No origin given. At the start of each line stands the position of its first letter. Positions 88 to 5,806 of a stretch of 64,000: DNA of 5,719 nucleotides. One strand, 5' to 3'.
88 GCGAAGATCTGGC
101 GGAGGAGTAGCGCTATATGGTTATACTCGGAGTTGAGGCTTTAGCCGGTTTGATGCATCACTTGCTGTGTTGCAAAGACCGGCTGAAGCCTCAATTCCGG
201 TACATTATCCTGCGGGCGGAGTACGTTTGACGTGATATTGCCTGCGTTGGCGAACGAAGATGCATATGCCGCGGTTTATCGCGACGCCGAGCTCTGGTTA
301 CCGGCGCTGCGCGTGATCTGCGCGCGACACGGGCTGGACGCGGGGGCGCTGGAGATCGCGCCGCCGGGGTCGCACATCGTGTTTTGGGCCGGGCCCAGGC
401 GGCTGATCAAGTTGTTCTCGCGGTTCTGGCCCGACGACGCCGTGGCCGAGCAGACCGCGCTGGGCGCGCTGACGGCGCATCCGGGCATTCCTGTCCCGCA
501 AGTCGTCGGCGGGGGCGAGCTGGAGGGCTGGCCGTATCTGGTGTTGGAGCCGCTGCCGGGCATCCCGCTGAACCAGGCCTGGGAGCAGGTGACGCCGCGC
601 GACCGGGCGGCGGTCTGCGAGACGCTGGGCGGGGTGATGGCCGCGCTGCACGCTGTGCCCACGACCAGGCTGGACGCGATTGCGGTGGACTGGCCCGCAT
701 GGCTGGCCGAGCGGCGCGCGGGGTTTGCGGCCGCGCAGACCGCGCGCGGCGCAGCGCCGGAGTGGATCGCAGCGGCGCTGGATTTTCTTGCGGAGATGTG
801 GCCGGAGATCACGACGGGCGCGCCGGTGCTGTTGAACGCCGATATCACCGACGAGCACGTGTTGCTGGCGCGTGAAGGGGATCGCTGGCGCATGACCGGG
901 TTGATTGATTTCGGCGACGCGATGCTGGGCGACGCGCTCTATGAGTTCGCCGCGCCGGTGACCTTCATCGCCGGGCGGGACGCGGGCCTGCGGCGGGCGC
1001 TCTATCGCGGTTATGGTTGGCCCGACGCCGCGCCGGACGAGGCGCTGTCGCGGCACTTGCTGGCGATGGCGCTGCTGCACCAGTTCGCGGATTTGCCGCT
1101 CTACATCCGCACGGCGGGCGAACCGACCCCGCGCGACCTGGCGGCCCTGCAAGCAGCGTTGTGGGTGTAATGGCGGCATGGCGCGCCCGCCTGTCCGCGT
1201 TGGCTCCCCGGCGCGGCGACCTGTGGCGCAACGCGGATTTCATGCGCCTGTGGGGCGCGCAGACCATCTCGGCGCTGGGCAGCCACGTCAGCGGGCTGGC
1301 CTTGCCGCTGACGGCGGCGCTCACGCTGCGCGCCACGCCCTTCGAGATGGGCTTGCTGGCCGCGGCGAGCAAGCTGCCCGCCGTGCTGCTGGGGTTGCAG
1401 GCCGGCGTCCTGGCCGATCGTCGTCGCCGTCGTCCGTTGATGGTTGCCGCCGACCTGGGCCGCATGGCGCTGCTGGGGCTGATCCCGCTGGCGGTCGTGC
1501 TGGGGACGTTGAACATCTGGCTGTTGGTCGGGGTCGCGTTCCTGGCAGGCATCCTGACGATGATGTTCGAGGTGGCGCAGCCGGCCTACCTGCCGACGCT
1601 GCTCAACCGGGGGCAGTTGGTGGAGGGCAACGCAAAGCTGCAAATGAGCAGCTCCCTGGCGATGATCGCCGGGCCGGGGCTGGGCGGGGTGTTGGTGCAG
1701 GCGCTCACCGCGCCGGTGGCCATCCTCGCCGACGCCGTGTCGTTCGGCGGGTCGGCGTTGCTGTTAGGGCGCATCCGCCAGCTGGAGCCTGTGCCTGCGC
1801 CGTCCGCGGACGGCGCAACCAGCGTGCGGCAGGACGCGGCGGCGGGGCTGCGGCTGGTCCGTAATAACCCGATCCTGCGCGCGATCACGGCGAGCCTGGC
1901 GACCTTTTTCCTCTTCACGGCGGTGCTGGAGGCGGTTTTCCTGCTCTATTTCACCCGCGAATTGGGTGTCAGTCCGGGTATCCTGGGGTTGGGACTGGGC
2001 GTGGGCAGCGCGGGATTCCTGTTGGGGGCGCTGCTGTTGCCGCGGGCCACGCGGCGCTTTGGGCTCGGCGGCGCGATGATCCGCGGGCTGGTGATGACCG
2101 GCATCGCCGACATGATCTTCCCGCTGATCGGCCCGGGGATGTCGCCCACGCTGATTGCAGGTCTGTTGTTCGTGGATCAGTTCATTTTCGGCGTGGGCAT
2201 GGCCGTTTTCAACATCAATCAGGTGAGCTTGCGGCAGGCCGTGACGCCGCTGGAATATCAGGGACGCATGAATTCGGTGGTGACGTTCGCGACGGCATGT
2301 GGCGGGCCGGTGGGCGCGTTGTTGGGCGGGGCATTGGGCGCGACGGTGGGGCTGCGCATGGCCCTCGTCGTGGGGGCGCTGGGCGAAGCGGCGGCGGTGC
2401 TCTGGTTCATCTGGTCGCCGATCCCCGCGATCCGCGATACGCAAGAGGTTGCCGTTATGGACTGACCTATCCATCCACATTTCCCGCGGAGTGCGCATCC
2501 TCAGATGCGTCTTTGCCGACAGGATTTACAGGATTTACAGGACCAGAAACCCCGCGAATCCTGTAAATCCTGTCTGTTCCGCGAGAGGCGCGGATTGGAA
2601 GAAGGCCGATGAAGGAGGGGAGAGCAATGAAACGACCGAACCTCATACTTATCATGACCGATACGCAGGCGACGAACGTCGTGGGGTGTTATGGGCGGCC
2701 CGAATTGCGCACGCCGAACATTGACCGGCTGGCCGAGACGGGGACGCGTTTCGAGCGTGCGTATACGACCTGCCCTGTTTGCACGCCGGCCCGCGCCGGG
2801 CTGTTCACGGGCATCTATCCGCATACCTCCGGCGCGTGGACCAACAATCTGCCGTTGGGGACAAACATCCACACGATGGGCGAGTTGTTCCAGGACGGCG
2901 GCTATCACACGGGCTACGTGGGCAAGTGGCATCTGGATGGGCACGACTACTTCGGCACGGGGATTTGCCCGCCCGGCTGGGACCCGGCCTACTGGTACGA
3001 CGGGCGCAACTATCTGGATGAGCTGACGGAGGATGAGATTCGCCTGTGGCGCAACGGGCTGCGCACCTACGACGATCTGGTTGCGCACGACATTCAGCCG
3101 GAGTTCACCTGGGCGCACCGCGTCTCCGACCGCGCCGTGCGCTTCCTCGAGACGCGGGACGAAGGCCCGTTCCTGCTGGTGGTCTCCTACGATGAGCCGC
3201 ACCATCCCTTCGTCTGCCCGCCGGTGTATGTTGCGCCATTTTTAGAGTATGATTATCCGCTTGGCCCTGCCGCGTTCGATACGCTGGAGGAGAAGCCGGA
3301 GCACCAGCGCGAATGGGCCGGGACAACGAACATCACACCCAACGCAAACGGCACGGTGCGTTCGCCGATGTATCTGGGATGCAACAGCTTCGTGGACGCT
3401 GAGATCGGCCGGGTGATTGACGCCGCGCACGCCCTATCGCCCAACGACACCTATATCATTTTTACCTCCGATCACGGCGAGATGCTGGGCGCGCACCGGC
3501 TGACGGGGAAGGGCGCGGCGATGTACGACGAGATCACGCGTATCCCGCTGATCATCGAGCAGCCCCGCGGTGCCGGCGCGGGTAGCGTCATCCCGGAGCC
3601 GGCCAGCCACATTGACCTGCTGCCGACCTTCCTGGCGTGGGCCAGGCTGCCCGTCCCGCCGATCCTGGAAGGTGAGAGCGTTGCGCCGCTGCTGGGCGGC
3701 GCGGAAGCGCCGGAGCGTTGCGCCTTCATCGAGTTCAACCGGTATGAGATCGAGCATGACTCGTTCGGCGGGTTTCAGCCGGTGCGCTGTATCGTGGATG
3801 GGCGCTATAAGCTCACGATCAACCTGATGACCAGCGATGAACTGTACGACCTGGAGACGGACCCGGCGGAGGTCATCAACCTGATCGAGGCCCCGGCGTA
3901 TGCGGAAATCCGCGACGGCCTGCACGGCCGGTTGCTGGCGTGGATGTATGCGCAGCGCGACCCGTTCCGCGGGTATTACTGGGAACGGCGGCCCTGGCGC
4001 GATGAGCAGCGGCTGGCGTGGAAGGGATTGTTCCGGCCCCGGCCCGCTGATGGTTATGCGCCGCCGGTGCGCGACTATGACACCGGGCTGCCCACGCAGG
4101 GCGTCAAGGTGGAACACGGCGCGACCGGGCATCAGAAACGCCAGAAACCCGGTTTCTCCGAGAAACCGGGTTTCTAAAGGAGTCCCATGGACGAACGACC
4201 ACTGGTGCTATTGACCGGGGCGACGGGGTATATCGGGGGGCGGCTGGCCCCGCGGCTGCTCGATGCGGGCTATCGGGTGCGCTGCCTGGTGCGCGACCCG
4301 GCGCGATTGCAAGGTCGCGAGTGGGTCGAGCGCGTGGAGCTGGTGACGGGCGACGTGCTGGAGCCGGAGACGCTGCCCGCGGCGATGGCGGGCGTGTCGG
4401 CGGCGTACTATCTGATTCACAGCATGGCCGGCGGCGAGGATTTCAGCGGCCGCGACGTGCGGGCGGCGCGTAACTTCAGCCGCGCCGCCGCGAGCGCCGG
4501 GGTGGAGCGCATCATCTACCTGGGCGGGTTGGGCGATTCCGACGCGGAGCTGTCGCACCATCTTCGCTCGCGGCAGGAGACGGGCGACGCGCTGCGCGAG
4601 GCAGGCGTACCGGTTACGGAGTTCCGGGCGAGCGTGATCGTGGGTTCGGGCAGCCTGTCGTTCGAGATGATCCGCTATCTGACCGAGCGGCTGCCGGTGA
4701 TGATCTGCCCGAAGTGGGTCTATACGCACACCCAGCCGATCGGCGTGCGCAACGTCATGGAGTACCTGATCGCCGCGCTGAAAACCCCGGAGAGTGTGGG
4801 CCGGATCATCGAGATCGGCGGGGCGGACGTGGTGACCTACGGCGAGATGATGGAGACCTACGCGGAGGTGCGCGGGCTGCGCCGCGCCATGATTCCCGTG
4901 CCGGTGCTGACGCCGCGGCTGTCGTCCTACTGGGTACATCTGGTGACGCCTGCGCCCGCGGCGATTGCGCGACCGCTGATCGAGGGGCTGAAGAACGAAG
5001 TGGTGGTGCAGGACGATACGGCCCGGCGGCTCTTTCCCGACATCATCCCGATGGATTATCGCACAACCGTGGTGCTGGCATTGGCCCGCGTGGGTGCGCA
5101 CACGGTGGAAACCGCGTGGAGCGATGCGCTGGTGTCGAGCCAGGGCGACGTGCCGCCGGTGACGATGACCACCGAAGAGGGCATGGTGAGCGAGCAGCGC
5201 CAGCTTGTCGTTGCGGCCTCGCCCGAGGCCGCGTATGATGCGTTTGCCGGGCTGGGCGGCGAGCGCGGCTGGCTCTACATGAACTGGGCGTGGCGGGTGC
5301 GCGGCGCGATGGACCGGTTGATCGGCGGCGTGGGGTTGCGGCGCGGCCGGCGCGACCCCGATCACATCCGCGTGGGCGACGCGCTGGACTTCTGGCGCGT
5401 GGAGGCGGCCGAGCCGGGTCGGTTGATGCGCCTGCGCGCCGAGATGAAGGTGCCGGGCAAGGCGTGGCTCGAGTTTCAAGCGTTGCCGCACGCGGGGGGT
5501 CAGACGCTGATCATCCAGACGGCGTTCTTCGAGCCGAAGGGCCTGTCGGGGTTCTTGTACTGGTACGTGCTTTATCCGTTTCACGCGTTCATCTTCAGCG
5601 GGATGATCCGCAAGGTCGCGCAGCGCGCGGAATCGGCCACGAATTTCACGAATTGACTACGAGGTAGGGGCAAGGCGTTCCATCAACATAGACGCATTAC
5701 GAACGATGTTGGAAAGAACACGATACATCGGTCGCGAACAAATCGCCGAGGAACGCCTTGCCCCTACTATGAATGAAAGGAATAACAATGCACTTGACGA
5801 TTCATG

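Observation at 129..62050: Nearly every intergenic gap carries hairpin or palindromic elements from at least 6-8 families, many built from tandem 7-13 nt words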

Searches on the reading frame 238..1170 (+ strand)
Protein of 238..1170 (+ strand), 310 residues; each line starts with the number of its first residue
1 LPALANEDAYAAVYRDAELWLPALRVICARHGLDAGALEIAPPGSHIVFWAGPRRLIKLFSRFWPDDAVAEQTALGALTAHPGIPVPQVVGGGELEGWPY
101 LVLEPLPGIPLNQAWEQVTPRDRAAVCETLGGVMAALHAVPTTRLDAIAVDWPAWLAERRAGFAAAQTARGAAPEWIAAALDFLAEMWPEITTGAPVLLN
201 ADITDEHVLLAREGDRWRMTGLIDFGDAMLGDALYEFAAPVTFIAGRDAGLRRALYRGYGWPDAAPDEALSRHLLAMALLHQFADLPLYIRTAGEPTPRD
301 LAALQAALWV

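Call 36: search_protein_families(library=pfam, proteins=[window:238-1170:+], max_evalue=0.00001)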
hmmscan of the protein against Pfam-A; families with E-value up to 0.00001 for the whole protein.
window:238-1170:+ (310 aa): 1 family
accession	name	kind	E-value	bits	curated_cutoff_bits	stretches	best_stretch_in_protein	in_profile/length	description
PF01636.29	APH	-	1.9e-27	97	23.2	1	54-264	22-231/239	Phosphotransferase enzyme family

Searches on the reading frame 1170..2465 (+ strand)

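Call 36: search_protein_families(library=pfam, proteins=[window:1170-2465:+], max_evalue=0.00001)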
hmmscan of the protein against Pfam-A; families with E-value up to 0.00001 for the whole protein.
window:1170-2465:+ (431 aa): 2 families
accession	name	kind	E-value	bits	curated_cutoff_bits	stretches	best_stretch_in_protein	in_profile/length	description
PF07690.21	MFS_1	-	8.4e-31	107.6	33.4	2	27-254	1-223/347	Major Facilitator Superfamily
PF05977.19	MFS_3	-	1.8e-23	83.2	27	1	20-424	8-401/524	Transmembrane secretion effector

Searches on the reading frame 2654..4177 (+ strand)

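Call 36: search_protein_families(library=pfam, proteins=[window:2654-4177:+], max_evalue=0.00001)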
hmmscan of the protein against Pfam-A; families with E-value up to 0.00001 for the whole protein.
window:2654-4177:+ (507 aa): 2 families
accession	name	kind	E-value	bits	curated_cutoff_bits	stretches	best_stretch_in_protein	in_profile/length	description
PF00884.28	Sulfatase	-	6.4e-54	183.7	25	1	1-330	7-299/301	Sulfatase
PF16347.10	SGSH_C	-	1.2e-19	71.4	29.3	1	289-428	10-149/154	N-sulphoglucosamine sulphohydrolase, C-terminal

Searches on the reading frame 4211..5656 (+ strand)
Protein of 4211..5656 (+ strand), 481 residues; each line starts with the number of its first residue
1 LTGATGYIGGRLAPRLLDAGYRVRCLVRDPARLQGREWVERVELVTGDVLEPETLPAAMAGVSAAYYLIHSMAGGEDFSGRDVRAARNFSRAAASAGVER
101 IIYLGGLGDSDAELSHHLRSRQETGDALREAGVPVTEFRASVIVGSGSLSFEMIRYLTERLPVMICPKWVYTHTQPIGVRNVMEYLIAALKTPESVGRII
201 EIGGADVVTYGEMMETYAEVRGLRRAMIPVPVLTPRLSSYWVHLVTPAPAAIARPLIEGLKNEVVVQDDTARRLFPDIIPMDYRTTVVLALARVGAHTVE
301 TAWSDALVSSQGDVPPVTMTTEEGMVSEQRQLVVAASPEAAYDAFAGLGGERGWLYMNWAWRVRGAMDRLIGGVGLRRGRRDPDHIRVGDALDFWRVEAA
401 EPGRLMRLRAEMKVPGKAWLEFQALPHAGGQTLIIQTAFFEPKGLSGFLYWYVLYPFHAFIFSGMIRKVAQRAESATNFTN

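Call 36: search_protein_families(library=pfam, proteins=[window:4211-5656:+], max_evalue=0.00001)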
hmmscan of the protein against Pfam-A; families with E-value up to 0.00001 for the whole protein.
window:4211-5656:+ (481 aa): 4 families
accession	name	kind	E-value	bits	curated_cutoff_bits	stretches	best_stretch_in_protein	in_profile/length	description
PF11066.14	DUF2867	-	6.4e-35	121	27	1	330-465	11-142/142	Protein of unknown function (DUF2867)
PF13460.12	NAD_binding_10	-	9.2e-19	68.4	27.2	1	3-113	1-105/184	NAD(P)H-binding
PF05368.20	NmrA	-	1.8e-13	51.2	27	1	2-143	8-153/298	NmrA-like family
PF01370.27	Epimerase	-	7.5e-09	35.8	20.9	1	1-105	3-114/240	NAD dependent epimerase/dehydratase family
